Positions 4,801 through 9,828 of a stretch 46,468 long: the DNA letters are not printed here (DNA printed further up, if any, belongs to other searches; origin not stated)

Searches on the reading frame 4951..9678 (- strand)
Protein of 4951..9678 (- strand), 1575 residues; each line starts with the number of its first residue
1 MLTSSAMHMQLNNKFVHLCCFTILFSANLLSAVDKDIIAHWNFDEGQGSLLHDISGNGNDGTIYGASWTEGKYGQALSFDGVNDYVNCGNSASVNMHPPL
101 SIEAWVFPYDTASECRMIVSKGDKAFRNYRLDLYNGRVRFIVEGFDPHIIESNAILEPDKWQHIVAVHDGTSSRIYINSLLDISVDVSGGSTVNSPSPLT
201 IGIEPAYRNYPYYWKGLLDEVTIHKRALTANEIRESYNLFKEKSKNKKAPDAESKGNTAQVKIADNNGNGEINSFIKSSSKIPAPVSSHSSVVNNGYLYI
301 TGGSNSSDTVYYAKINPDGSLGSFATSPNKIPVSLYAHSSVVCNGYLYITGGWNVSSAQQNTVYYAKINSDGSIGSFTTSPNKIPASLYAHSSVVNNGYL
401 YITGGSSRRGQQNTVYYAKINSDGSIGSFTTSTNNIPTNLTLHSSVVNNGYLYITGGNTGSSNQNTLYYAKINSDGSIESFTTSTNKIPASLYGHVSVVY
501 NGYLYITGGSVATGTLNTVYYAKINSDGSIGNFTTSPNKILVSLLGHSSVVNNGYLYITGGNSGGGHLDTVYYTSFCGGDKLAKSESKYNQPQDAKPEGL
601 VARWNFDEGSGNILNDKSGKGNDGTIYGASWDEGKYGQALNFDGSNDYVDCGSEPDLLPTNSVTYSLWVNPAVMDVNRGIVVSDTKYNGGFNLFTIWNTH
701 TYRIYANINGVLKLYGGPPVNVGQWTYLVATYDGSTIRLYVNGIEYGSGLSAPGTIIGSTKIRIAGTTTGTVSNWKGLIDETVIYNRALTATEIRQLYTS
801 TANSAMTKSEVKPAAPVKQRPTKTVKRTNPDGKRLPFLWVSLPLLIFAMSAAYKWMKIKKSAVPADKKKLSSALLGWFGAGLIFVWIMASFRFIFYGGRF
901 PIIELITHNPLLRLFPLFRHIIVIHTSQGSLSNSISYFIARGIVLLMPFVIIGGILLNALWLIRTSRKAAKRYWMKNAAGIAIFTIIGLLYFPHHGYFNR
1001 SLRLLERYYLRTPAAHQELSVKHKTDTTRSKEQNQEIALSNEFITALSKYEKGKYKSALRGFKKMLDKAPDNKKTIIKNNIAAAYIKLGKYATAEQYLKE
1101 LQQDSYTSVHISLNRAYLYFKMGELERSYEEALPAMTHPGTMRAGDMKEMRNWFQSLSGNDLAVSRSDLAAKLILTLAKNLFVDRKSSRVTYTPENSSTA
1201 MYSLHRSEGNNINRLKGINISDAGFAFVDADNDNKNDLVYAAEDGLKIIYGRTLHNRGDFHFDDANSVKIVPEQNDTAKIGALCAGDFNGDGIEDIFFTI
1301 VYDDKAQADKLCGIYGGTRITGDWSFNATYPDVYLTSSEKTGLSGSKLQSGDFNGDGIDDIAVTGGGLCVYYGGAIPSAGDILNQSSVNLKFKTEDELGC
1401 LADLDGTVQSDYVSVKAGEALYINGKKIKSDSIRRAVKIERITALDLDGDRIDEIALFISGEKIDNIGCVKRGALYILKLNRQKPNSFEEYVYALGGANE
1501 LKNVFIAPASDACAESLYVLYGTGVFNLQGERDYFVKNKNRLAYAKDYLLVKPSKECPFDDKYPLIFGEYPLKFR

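Call 70: search_protein_families(library=pfam, proteins=[window:4951-9678:-], max_evalue=0.00001)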
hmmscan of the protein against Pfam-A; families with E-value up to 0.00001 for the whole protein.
window:4951-9678:- (1575 aa): 7 families
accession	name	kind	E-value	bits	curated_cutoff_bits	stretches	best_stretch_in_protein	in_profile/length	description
PF13385.13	Laminin_G_3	-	4.4e-53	179.9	27.6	2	643-794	1-150/151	Concanavalin A-like lectin/glucanases superfamily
PF24681.1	Kelch_KLHDC2_KLHL20_DRC7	-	4.3e-29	101.8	50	2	391-573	2-183/221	KLHDC2/KLHL20/DRC7 Kelch-repeats domain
PF01344.31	Kelch_1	-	1e-16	60.6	20.1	0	336-364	3-30/46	Kelch motif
PF13964.12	Kelch_6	-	1.9e-14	53.5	25.3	0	337-364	4-31/50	Kelch motif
PF24981.1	Beta-prop_ATRN-LZTR1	-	3.1e-14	53.4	50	1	275-510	29-280/289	Attractin/LZTR1 beta-propeller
PF01839.29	FG-GAP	-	4e-09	36.6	22.1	0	1345-1364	2-21/37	FG-GAP repeat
PF14559.12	TPR_19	-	3.6e-06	27.7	25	0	1051-1103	3-53/68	Tetratricopeptide repeat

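Call 71: search_protein_families(library=padloc, proteins=[window:4951-9678:-], max_evalue=0.00001)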
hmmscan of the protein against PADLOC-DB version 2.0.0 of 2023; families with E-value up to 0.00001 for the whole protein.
window:4951-9678:- (1575 aa): 0 families
